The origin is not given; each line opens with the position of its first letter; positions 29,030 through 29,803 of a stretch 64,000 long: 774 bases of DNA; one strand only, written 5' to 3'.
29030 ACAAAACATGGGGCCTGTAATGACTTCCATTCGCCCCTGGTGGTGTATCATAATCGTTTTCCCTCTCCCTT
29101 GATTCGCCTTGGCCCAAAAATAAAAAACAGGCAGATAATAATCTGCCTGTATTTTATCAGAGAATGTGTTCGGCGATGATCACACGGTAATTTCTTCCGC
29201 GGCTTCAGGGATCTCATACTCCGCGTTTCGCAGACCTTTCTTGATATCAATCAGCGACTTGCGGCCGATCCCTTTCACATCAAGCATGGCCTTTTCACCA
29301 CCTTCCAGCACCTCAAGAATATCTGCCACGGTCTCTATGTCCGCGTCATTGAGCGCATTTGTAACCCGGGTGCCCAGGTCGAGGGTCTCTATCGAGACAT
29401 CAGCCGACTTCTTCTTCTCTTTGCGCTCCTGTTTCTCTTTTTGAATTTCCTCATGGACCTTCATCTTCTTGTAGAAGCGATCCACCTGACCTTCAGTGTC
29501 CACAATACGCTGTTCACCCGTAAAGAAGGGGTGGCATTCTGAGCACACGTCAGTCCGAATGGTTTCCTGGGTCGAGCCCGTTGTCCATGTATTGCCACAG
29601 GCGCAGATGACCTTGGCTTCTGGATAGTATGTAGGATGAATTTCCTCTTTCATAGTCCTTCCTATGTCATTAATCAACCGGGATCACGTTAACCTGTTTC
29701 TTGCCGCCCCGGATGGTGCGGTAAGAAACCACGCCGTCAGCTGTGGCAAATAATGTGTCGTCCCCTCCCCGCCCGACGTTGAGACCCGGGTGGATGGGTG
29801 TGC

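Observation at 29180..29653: Ribosomal protein L31 fused to an RNA polymerase alpha-CTD-like helix-hairpin-helix domain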

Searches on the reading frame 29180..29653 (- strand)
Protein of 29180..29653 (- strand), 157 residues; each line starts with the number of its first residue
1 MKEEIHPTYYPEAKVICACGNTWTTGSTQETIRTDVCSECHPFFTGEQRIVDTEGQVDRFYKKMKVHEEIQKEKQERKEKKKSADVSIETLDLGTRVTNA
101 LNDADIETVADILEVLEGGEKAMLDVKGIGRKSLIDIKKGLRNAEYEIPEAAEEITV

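Call 3: search_protein_families(library=pfam, proteins=[window:29180-29653:-], max_evalue=1)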
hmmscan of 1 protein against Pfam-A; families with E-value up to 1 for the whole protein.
window:29180-29653:- (157 aa): 5 families
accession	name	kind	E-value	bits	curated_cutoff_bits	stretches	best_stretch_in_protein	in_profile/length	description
PF01197.23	Ribosomal_L31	-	3.3e-28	98.1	27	1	1-63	1-63/65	Ribosomal protein L31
PF03118.21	RNA_pol_A_CTD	-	1.3e-13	50.9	23.8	1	75-142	2-66/67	Bacterial RNA polymerase, alpha chain C terminal domain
PF04641.18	Rtf2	-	0.0018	18.2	27.4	1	15-88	128-200/258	Rtf2 RING-finger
PF14520.12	HHH_5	-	0.0026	18.6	27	1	94-142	11-56/57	Helix-hairpin-helix domain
PF11238.13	DUF3039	-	0.058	13.6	22.7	1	9-44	20-53/56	Protein of unknown function (DUF3039)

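Call 4: search_protein_families(library=ncbifam, proteins=[window:29180-29653:-], max_evalue=1)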
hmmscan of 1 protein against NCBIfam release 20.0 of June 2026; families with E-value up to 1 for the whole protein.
window:29180-29653:- (157 aa): 15 families
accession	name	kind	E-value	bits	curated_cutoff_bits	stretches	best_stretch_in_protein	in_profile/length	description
NF000612.0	PRK00019.1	equivalog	5.4e-28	96.4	70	1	1-68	1-69/72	50S ribosomal protein L31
TIGR00105.1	L31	equivalog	3.3e-25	87.9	38.35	1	1-64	1-65/68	50S ribosomal protein L31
NF001809.0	PRK00528.1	equivalog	1.6e-21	76.1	70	1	1-65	1-69/75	50S ribosomal protein L31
NF003519.0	PRK05182.2-5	equivalog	4.2e-16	58.8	277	1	59-149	228-315/320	DNA-directed RNA polymerase subunit alpha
TIGR02027.1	rpoA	equivalog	1e-13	51.1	227.8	1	59-148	209-295/298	DNA-directed RNA polymerase subunit alpha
NF002462.1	PRK01678.1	exception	1.4e-13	50.8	86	2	22-64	36-78/80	type B 50S ribosomal protein L31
NF003517.0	PRK05182.2-3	equivalog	2.9e-12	46.2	356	1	58-149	231-319/344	DNA-directed RNA polymerase subunit alpha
NF003515.0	PRK05182.2-1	equivalog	4.9e-10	39.2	406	1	67-143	233-305/314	DNA-directed RNA polymerase subunit alpha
NF003518.0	PRK05182.2-4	equivalog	4.5e-09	35.9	523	1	68-141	232-301/312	DNA-directed RNA polymerase subunit alpha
NF003516.0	PRK05182.2-2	equivalog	5.6e-09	35.6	353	1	62-138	223-296/315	DNA-directed RNA polymerase subunit alpha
NF003513.0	PRK05182.1-2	equivalog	6.2e-09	35.2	302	1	65-145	235-312/338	DNA-directed RNA polymerase subunit alpha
NF003514.0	PRK05182.1-4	equivalog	6.4e-07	28.3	434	1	75-152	238-312/338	DNA-directed RNA polymerase subunit alpha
NF011498.0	PRK14906.1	equivalog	0.00025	18.5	1437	1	89-145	1316-1369/1459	DNA-directed RNA polymerase subunit beta'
NF033442.0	BREX_PglW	equivalog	0.0039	14.9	990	1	65-147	777-856/1391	BREX system serine/threonine kinase PglW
NF033604.1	epsi_CJH_07325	subfamily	0.068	13.3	33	1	48-74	39-65/66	CJH_07325 family protein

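Call 5: search_solved_structures(query=window:29180-29653:-, max_evalue=1, show_alignments=3)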
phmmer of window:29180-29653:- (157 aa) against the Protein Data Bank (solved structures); distinct sequences matched with E-value up to 1: 84 (the best 60 are shown).
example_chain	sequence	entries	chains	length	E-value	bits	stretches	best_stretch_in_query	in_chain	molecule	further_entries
9t0z_4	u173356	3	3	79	2.3e-20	76.5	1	1-68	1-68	Large ribosomal subunit protein bL31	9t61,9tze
28nt_Z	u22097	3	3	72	3.5e-20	75.9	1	1-64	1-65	Large ribosomal subunit protein bL31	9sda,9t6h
4v87_A4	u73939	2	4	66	1.5e-19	73.9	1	1-63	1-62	50S ribosomal protein L31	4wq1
4zer_14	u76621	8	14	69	1.5e-19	73.8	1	1-63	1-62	50S ribosomal protein L31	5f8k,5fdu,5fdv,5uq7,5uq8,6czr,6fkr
6gzq_Z1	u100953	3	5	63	1.6e-19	73.8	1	1-63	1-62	50S ribosomal protein L31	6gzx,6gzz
10px_14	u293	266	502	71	1.6e-19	73.8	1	1-63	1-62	50S ribosomal protein L31 | 50S ribosomal protein L32 | 50S ribosomal protein L30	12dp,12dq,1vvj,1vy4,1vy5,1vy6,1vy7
3j9w_B3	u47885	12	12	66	2e-19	73.5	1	1-64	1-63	50S ribosomal protein bL31 | 50S ribosomal protein L31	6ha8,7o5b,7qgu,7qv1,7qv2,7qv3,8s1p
5njt_y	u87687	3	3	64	2.5e-19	73.1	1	1-63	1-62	50S ribosomal protein L31 | Large ribosomal subunit protein bL31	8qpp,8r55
6ha1_6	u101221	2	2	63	2.9e-19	72.9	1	1-63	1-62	50S ribosomal protein L31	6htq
4v63_B4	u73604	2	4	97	9.1e-19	71.3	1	2-63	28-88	50S ribosomal protein L31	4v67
8crx_4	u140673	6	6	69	1.7e-18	70.4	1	1-63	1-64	50S ribosomal protein L31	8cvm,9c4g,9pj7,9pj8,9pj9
6q95_a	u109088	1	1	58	4.1e-18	69.2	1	2-60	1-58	50S ribosomal protein L31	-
7unr_3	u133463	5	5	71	1.5e-17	67.3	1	1-65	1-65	50S ribosomal protein L31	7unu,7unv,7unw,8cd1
8qcq_6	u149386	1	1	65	2e-17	67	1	1-64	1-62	Large ribosomal subunit protein bL31-A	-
5v7q_6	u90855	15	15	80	2.7e-17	66.5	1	1-64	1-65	50S ribosomal protein L31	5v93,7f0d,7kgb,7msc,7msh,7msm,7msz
7qg8_L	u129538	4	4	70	5.6e-16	62.3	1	1-66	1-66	50S ribosomal protein L31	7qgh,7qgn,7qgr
11bq_4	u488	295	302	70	6.5e-16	62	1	1-66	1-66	50S ribosomal protein L31 | Large ribosomal subunit protein bL31 | Large ribosomal subunit protein bL31A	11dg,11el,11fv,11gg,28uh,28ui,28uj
7otc_5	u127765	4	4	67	6.9e-16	62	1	1-65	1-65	50S ribosomal protein L31 | Large ribosomal subunit protein bL31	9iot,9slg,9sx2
23wi_6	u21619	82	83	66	8e-16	61.7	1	1-65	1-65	Large ribosomal subunit protein bL31 | 50S ribosomal protein L31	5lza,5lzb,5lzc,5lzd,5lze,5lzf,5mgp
5o5j_g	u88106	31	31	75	8.2e-16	61.7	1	1-64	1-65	50S ribosomal protein L31 | Large ribosomal subunit protein bL31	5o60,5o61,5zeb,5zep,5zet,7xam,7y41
7acj_a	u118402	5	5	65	1.3e-15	61.1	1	1-64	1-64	50S ribosomal protein L31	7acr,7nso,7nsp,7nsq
7nbu_l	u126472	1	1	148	7.4e-15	58.6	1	1-65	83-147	50S ribosomal protein L16,50S ribosomal protein L31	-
6ysi_W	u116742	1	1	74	8.1e-15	58.5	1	1-63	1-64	50S ribosomal protein L31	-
4v68_B4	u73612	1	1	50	1.7e-13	54.2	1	1-51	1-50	50S ribosomal protein L31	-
7nhk_3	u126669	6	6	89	3.2e-11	46.8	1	22-69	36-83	50S ribosomal protein L31 type B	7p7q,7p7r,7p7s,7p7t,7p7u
6o8z_1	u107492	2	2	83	4e-11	46.5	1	22-67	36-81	50S ribosomal protein L31 type B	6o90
1nkw_Y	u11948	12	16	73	2.7e-10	43.8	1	1-64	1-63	50S ribosomal protein L31 | ribosomal protein L31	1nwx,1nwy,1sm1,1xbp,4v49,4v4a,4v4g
28jw_Y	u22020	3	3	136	6.7e-10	42.5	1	2-70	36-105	50S ribosomal protein L31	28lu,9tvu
7s0s_h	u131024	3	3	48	1.1e-09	41.8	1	1-47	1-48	50S ribosomal protein L31 | Large ribosomal subunit protein bL31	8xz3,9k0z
5myj_B3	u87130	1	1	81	1.9e-09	41.1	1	22-64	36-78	50S ribosomal protein L31 type B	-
7nhn_4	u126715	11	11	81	4.4e-08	36.6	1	22-64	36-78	50S ribosomal protein L31 type B | Large ribosomal subunit protein bL31B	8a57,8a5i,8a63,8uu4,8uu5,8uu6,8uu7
5li0_3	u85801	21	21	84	9.8e-08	35.5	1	22-65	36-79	50S ribosomal protein L31 type B | Large ribosomal subunit protein bL31B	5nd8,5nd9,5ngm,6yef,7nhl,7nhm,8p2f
4v61_B1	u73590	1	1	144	1.5e-07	34.9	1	2-70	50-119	Ribosomal Protein L31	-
7p48_Y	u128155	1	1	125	2.1e-07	34.5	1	22-67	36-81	50S ribosomal protein L31 type B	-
6dzi_g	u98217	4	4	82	2.2e-07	34.4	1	27-63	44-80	50S ribosomal protein L31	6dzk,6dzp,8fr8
6eri_AZ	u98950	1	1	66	2.3e-07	34.3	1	2-63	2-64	50S ribosomal protein L31, chloroplastic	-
5h1s_a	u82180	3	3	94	2.5e-07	34.2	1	2-65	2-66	50S ribosomal protein L31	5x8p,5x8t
5mmi_0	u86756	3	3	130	6.3e-07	32.9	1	2-65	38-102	50S ribosomal protein L31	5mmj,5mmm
7ood_x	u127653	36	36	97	7.3e-07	32.7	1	14-85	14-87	50S ribosomal protein L31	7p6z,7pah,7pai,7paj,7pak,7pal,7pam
6by1_C0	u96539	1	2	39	1e-06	32.2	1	14-48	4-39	50S ribosomal protein L31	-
5tcu_LF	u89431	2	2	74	3.8e-06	30.3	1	22-60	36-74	50S ribosomal protein L31 type B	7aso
8fmw_Ac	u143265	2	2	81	5.3e-06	29.9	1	26-65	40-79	50S ribosomal protein L31 type B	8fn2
7jil_a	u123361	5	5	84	2.7e-05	27.6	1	28-67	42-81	50S ribosomal protein L31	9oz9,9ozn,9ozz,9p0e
6o8x_1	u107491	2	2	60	0.00013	25.4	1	22-46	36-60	50S ribosomal protein L31 type B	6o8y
1doq_A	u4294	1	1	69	0.00029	24.3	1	80-147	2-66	RNA POLYMERASE ALPHA SUBUNIT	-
6o8w_1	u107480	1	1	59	0.00077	22.9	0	23-45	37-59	50S ribosomal protein L31 type B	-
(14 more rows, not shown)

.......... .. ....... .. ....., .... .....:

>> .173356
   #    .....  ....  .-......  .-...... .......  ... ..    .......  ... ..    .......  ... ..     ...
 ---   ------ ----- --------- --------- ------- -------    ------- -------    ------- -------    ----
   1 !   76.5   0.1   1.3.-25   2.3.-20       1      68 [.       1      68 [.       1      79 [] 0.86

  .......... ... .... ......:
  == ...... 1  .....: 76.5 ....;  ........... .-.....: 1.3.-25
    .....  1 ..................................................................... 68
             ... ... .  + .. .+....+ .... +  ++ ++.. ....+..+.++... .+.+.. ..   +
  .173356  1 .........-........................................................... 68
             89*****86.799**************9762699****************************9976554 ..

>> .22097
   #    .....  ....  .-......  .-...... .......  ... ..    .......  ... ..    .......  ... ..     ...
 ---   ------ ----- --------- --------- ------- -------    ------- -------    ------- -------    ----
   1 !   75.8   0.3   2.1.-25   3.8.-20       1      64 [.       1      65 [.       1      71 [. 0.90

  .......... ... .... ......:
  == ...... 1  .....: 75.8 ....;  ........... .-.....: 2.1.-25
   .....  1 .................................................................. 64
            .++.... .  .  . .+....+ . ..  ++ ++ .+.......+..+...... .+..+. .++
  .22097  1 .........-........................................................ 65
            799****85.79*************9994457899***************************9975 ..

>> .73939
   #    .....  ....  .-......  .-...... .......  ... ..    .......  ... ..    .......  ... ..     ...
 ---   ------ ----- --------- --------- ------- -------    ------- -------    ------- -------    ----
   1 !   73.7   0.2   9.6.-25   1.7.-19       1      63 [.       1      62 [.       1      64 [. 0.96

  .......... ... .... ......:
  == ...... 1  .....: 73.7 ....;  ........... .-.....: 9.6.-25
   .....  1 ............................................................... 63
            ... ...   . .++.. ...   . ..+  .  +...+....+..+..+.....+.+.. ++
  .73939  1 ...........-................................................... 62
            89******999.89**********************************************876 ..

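Call 6: find_homologous_proteins(query=window:29180-29653:-, max_evalue=0.001)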
Query window:29180-29653:- (157 aa): 7990 proteins with E <= 0.001 among 8000 candidates; the best 120 are listed.
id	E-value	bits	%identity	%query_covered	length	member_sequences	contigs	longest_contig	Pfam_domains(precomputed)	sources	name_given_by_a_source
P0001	8.8e-95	333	97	100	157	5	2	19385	PF01197.24,PF03118.22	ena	-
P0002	6.4e-90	317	92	100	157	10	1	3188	PF01197.24,PF03118.22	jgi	-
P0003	7.9e-88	310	90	100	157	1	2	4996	PF01197.24,PF03118.22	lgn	-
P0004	9.8e-88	310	90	100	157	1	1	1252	PF01197.24,PF03118.22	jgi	jgi:large subunit ribosomal protein L31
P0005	4.0e-84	298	84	100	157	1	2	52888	PF01197.24,PF03118.22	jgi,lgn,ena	-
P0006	2.2e-83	296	83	100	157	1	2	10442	PF01197.24,PF03118.22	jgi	jgi:large subunit ribosomal protein L31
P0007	2.6e-83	295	83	100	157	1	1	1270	PF01197.24,PF03118.22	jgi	jgi:large subunit ribosomal protein L31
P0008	3.9e-83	295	83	100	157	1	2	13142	PF01197.24,PF03118.22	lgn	-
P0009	1.0e-82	294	83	100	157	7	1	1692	PF01197.24,PF03118.22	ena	-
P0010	1.7e-82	293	83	100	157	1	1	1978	PF01197.24,PF03118.22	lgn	-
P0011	4.9e-82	291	83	100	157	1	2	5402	PF01197.24,PF03118.22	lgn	-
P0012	5.8e-82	291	83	100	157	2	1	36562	PF01197.24,PF03118.22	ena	-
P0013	1.5e-81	290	82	100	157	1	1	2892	PF01197.24,PF03118.22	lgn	-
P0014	1.6e-81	290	83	100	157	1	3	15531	PF01197.24,PF03118.22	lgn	-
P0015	1.7e-81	290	82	100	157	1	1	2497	PF01197.24,PF03118.22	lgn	-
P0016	2.0e-81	289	82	100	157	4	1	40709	PF01197.24,PF03118.22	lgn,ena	-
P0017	5.6e-81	288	82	100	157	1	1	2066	PF01197.24,PF03118.22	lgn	-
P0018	1.5e-79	283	82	100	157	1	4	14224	PF01197.24,PF03118.22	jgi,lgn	jgi:large subunit ribosomal protein L31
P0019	2.6e-79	282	79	100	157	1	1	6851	PF01197.24,PF03118.22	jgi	jgi:large subunit ribosomal protein L31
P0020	2.7e-79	282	79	100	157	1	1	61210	PF01197.24,PF03118.22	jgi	-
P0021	3.0e-79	282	80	100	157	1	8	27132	PF01197.24,PF03118.22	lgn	-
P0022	3.4e-79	282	79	100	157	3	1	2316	PF01197.24,PF03118.22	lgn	-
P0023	4.4e-79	282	79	100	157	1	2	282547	PF01197.24,PF03118.22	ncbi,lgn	-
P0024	6.4e-79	281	78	100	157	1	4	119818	PF01197.24,PF03118.22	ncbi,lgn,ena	-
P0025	3.1e-78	279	78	100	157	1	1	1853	PF01197.24,PF03118.22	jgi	jgi:large subunit ribosomal protein L31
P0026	5.3e-78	278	78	100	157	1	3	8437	PF01197.24,PF03118.22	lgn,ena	-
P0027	1.3e-77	277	78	100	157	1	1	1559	PF01197.24,PF03118.22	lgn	-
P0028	2.0e-77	276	78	100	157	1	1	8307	PF01197.24,PF03118.22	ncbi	-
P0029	3.5e-77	276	78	100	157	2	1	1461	PF01197.24,PF03118.22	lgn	-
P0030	3.7e-77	275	78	100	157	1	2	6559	PF01197.24,PF03118.22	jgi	jgi:large subunit ribosomal protein L31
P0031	7.8e-77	274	76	100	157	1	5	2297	PF01197.24,PF03118.22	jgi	jgi:large subunit ribosomal protein L31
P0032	8.6e-77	274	77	100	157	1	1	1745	PF01197.24,PF03118.22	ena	-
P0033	9.8e-77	274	78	100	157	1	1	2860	PF01197.24,PF03118.22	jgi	jgi:large subunit ribosomal protein L31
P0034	1.1e-76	274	79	100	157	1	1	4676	PF01197.24,PF03118.22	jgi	jgi:large subunit ribosomal protein L31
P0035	1.4e-76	274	80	100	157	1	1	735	PF01197.24,PF03118.22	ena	-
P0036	1.8e-76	273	78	100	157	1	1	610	PF01197.24,PF03118.22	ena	-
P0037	3.4e-76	272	78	100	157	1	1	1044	PF01197.24,PF03118.22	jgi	jgi:large subunit ribosomal protein L31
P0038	3.9e-76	272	76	100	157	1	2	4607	PF01197.24,PF03118.22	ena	-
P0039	4.7e-76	272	78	100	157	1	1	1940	PF01197.24,PF03118.22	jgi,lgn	-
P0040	4.9e-76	272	77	100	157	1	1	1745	PF01197.24,PF03118.22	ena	-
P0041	5.8e-76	272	76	100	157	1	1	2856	PF01197.24,PF03118.22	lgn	-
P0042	6.7e-76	271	77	100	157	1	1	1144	PF01197.24,PF03118.22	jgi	jgi:large subunit ribosomal protein L31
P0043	8.3e-76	271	78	100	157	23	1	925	PF01197.24,PF03118.22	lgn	-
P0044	9.7e-76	271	76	100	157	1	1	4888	PF01197.24,PF03118.22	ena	-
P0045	1.1e-75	271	76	100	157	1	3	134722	PF01197.24,PF03118.22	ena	-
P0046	1.4e-75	270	76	100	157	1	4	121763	PF01197.24,PF03118.22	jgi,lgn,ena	-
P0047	1.4e-75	270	76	100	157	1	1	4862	PF01197.24,PF03118.22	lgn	-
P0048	1.5e-75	270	76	100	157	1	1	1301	PF01197.24,PF03118.22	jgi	jgi:large subunit ribosomal protein L31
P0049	1.5e-75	270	78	100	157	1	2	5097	PF01197.24,PF03118.22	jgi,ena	-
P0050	1.5e-75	270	75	100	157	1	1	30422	PF01197.24,PF03118.22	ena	-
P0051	1.7e-75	270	76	100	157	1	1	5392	PF01197.24,PF03118.22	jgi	jgi:large subunit ribosomal protein L31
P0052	1.8e-75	270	78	100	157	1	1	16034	PF01197.24,PF03118.22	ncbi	-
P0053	2.6e-75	269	78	100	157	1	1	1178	PF01197.24,PF03118.22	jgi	jgi:large subunit ribosomal protein L31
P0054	2.6e-75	269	78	100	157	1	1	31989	PF01197.24,PF03118.22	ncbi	-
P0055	2.8e-75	269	75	100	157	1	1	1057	PF01197.24,PF03118.22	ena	-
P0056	3.4e-75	269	75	100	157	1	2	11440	PF01197.24,PF03118.22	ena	-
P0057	3.7e-75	269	76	100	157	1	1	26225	PF01197.24,PF03118.22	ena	-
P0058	4.9e-75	269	76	100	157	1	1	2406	PF01197.24,PF03118.22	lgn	-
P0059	5.5e-75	268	76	100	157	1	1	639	PF01197.24,PF03118.22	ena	-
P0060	6.5e-75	268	76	100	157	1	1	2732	PF01197.24,PF03118.22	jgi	jgi:large subunit ribosomal protein L31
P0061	6.5e-75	268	76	100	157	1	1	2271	PF01197.24,PF03118.22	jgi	jgi:large subunit ribosomal protein L31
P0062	8.2e-75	268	75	100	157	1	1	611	PF01197.24,PF03118.22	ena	-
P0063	8.3e-75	268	76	100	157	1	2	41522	PF01197.24,PF03118.22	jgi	jgi:large subunit ribosomal protein L31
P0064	8.4e-75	268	75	100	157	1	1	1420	PF01197.24,PF03118.22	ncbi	-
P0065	1.2e-74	267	77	100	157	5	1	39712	PF01197.24,PF03118.22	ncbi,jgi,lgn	-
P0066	1.2e-74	267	76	100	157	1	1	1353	PF01197.24,PF03118.22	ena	-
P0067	1.2e-74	267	75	100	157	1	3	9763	PF01197.24,PF03118.22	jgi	-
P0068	1.2e-74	267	75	100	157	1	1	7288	PF01197.24,PF03118.22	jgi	jgi:large subunit ribosomal protein L31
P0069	1.5e-74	267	77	100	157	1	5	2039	PF01197.24,PF03118.22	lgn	-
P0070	1.7e-74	267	75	100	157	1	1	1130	PF01197.24,PF03118.22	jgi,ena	jgi:large subunit ribosomal protein L31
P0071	1.8e-74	267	76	100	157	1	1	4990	PF01197.24,PF03118.22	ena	-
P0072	2.0e-74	267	76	100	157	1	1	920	PF01197.24,PF03118.22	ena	-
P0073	2.0e-74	267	76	100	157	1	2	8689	PF01197.24,PF03118.22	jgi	jgi:large subunit ribosomal protein L31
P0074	2.2e-74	266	75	100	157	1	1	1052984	PF01197.24,PF03118.22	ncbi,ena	-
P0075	2.6e-74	266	75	100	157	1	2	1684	PF01197.24,PF03118.22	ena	-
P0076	2.6e-74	266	76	100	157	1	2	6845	PF01197.24,PF03118.22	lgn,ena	-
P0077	2.7e-74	266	76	100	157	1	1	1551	PF01197.24,PF03118.22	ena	-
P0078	2.8e-74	266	76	100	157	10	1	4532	PF01197.24,PF03118.22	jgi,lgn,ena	-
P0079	3.1e-74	266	76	100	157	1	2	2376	PF01197.24,PF03118.22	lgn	-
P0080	3.8e-74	266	75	100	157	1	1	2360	PF01197.24,PF03118.22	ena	-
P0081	4.2e-74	266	75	100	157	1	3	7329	PF01197.24,PF03118.22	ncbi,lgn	-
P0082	4.4e-74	265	75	100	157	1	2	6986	PF01197.24,PF03118.22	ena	-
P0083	4.5e-74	265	75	100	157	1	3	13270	PF01197.24,PF03118.22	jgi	jgi:large subunit ribosomal protein L31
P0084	5.0e-74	265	76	100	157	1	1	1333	PF01197.24,PF03118.22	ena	-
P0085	5.3e-74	265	75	100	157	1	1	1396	PF01197.24,PF03118.22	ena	-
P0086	5.4e-74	265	76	100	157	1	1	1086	PF01197.24,PF03118.22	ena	-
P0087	5.7e-74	265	75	100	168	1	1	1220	PF01197.24,PF03118.22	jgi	jgi:large subunit ribosomal protein L31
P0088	6.9e-74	265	75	100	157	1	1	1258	PF01197.24,PF03118.22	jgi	jgi:large subunit ribosomal protein L31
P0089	7.2e-74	265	76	100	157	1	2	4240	PF01197.24,PF03118.22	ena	-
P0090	7.8e-74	265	75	100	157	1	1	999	PF01197.24,PF03118.22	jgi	jgi:large subunit ribosomal protein L31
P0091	1.0e-73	264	74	100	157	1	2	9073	PF01197.24,PF03118.22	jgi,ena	-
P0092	1.0e-73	264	76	100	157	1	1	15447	PF01197.24,PF03118.22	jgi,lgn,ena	-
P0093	1.1e-73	264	75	100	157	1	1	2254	PF01197.24,PF03118.22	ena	-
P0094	1.1e-73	264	76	100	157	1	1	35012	PF01197.24,PF03118.22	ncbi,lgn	-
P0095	1.1e-73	264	74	100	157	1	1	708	PF01197.24,PF03118.22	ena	-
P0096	1.2e-73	264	75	100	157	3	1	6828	PF01197.24,PF03118.22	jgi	jgi:large subunit ribosomal protein L31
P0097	1.3e-73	264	75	100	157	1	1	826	PF01197.24,PF03118.22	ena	-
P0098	1.3e-73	264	75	100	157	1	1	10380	PF01197.24,PF03118.22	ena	-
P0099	1.4e-73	264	75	100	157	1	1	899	PF01197.24,PF03118.22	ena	-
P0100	1.6e-73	264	75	100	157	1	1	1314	PF01197.24,PF03118.22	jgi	jgi:large subunit ribosomal protein L31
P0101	1.6e-73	264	75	100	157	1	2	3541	PF01197.24,PF03118.22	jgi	jgi:large subunit ribosomal protein L31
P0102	1.7e-73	264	75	100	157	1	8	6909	PF01197.24,PF03118.22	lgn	-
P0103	1.9e-73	263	76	100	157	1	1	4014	PF01197.24,PF03118.22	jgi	jgi:large subunit ribosomal protein L31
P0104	2.0e-73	263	75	100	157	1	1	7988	PF01197.24,PF03118.22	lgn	-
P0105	2.0e-73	263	76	100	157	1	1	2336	PF01197.24,PF03118.22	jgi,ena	-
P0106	2.1e-73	263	75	100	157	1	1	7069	PF01197.24,PF03118.22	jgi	jgi:large subunit ribosomal protein L31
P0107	2.2e-73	263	76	100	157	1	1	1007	PF01197.24,PF03118.22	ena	-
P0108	2.6e-73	263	74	99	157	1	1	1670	PF01197.24,PF03118.22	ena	-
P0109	2.8e-73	263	74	100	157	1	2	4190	PF01197.24,PF03118.22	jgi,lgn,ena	-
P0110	3.0e-73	263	74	100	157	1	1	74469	PF01197.24,PF03118.22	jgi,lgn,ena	-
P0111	3.7e-73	262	75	100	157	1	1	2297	PF01197.24,PF03118.22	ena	-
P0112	3.9e-73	262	74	100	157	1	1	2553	PF01197.24,PF03118.22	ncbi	-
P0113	4.2e-73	262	74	100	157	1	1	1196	PF01197.24,PF03118.22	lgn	-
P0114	4.3e-73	262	75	100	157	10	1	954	PF01197.24,PF03118.22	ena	-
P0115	4.4e-73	262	75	100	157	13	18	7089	PF01197.24,PF03118.22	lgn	-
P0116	4.5e-73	262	74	100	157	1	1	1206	PF01197.24,PF03118.22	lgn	-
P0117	4.6e-73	262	75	100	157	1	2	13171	PF01197.24,PF03118.22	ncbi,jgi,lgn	-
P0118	4.6e-73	262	73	100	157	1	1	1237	PF01197.24,PF03118.22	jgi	jgi:large subunit ribosomal protein L31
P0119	5.1e-73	262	75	100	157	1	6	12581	PF01197.24,PF03118.22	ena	-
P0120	5.8e-73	262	75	100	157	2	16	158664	PF01197.24,PF03118.22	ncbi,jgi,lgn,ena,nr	ncbi:MAG TPA: 50S ribosomal protein L31 [Chloroflexi bacterium]|nr:MAG: 50S ribosomal protein L31 [C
